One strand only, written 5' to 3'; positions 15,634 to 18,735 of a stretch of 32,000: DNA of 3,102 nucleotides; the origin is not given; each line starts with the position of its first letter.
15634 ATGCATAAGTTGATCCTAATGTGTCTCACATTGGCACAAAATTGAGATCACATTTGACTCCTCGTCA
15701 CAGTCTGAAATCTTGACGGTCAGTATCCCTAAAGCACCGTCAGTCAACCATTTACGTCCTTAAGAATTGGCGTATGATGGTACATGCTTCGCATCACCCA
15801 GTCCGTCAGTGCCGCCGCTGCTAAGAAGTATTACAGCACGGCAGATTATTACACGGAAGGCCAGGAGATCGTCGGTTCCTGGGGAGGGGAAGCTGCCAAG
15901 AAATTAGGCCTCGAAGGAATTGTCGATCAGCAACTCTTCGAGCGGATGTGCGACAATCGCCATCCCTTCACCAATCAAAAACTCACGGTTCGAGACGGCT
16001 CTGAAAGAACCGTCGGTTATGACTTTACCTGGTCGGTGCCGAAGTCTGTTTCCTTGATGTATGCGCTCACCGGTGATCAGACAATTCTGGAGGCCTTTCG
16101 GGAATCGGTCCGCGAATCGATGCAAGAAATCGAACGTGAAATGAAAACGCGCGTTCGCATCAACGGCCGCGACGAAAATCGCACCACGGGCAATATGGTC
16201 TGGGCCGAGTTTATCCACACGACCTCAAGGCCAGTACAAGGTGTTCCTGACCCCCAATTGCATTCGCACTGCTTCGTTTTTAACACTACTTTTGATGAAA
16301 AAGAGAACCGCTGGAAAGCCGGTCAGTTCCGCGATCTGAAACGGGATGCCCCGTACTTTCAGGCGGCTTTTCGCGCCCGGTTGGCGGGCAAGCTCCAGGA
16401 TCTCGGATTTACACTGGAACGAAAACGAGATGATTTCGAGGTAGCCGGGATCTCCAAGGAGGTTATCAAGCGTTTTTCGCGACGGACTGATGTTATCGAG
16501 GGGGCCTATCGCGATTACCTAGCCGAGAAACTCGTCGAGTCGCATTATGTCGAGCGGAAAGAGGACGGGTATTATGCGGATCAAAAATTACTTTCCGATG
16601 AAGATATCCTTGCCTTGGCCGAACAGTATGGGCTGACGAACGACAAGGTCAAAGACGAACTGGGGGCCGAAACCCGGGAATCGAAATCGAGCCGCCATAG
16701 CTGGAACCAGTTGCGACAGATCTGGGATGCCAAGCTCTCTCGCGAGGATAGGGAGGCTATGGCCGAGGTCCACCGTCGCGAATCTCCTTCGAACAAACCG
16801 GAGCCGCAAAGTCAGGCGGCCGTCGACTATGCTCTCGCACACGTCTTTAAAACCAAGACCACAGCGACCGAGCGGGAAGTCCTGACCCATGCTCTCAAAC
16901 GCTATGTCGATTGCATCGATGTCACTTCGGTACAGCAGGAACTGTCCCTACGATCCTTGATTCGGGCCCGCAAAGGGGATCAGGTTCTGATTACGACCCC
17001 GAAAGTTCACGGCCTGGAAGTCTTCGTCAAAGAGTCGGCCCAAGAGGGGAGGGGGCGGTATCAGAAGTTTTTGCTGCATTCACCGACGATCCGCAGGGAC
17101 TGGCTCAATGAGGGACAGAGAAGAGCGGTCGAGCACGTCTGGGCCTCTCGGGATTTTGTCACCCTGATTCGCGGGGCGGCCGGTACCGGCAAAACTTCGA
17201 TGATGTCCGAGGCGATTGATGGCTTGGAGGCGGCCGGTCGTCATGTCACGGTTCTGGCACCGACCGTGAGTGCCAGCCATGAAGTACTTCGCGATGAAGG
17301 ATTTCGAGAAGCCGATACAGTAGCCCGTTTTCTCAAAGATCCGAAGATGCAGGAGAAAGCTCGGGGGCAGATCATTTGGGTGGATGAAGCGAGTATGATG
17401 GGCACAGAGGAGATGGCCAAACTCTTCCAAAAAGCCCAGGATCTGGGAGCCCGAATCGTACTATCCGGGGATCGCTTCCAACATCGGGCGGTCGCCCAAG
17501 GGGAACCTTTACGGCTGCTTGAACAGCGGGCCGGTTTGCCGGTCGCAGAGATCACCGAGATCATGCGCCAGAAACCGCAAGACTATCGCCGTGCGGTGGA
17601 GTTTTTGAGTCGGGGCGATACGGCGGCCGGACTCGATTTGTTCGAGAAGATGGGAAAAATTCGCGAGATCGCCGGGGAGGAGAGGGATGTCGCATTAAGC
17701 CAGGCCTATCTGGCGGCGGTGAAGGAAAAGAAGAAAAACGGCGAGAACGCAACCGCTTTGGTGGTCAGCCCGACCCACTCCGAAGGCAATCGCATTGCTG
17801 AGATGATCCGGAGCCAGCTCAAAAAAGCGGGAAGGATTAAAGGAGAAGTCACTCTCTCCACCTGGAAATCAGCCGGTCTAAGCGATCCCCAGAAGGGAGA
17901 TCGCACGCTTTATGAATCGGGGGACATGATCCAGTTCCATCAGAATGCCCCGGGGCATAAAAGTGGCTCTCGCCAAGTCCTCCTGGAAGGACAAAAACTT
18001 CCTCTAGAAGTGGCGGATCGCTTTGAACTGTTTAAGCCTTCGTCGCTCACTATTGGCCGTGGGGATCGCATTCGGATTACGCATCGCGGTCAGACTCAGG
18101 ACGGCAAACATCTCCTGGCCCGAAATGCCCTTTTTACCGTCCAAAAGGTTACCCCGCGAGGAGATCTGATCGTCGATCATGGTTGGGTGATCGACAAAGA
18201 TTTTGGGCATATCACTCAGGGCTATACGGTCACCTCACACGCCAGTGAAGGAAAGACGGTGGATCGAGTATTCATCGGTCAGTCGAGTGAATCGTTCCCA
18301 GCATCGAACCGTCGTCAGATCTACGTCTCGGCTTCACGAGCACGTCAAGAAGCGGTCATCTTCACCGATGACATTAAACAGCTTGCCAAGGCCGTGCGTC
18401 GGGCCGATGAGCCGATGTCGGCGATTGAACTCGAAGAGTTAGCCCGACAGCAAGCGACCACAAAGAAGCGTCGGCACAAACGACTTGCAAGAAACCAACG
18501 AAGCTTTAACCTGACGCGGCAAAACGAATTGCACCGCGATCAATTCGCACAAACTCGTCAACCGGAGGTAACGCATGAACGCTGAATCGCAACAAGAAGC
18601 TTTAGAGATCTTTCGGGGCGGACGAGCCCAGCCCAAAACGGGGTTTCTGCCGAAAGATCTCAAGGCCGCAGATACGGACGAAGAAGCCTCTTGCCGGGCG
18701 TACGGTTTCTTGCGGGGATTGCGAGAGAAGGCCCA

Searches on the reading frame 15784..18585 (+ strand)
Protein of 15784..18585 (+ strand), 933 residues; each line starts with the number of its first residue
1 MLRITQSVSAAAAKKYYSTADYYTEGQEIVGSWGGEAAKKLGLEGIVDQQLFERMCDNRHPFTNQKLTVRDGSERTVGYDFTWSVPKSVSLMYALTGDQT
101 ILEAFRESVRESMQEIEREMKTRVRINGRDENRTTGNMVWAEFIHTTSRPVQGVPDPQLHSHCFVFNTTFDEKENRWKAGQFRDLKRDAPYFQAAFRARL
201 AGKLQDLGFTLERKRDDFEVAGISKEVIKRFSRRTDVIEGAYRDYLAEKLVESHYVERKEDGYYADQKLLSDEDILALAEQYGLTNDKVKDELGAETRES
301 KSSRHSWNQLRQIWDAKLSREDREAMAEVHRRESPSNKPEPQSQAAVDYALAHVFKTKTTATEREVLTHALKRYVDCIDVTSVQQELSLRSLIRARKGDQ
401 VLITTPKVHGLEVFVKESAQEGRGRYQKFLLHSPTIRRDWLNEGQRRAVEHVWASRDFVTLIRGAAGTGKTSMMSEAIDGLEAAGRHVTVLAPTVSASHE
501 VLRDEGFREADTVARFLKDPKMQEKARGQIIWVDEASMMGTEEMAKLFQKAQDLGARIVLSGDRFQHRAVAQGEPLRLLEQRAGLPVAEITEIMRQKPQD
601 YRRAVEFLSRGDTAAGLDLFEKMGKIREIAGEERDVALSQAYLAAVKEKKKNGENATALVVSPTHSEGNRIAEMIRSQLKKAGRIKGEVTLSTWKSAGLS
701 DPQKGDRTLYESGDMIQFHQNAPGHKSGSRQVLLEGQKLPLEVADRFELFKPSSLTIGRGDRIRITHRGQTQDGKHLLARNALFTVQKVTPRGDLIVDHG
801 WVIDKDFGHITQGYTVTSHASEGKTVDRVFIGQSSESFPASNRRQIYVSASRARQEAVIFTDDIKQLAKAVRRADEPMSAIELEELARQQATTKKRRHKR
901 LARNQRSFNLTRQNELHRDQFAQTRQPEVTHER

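Call 36: search_protein_families(library=pfam, proteins=[window:15784-18585:+], max_evalue=0.01)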
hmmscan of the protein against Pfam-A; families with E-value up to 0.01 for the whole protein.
window:15784-18585:+ (933 aa): 14 families
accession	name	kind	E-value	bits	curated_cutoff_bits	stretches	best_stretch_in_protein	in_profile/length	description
PF08751.17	TrwC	-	8.6e-67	226.1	25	1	11-319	2-284/286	TrwC relaxase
PF13604.12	AAA_30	-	1.7e-48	165.3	27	1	441-629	2-189/191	AAA domain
PF13245.12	AAA_19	-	1.8e-15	57.7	25.1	1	445-569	1-131/134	AAA domain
PF01443.25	Viral_helicase1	-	7.2e-09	36.2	21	1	461-570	2-100/228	Viral superfamily 1 RNA helicase core domain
PF22232.2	TraI_hel_assoc_N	-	2.2e-08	35.1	27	1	466-562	3-99/99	TraI helicase-associated ssDNA bd, N-terminal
PF13538.12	UvrD_C_2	-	2e-05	24.8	27.4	1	813-859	2-51/52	UvrD-like helicase C-terminal domain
PF04851.21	ResIII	-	0.00051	20.4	22.5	1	441-502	4-70/164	Type III restriction enzyme, res subunit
PF13191.12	AAA_16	-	0.00075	20.5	32.6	0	459-577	26-153/167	AAA ATPase domain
PF00496.27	SBP_bac_5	-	0.00099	18.8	32.4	1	633-713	263-345/368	Bacterial extracellular solute-binding proteins, family 5 Middle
PF13086.12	AAA_11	-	0.001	19.4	27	1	441-494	2-61/257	AAA domain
PF00004.35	AAA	-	0.0011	19.9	21.2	0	461-543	2-73/131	ATPase family associated with various cellular activities (AAA)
PF05127.21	NAT10_TcmA_helicase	-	0.0016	18.8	22.7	0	462-552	2-114/176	RNA cytidine acetyltransferase NAT10/TcmA, helicase domain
PF00270.35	DEAD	-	0.0018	18.5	26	0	443-503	2-63/167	DEAD/DEAH box helicase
PF02562.22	PhoH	-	0.0096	15.9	27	0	442-500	6-64/205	PhoH-like protein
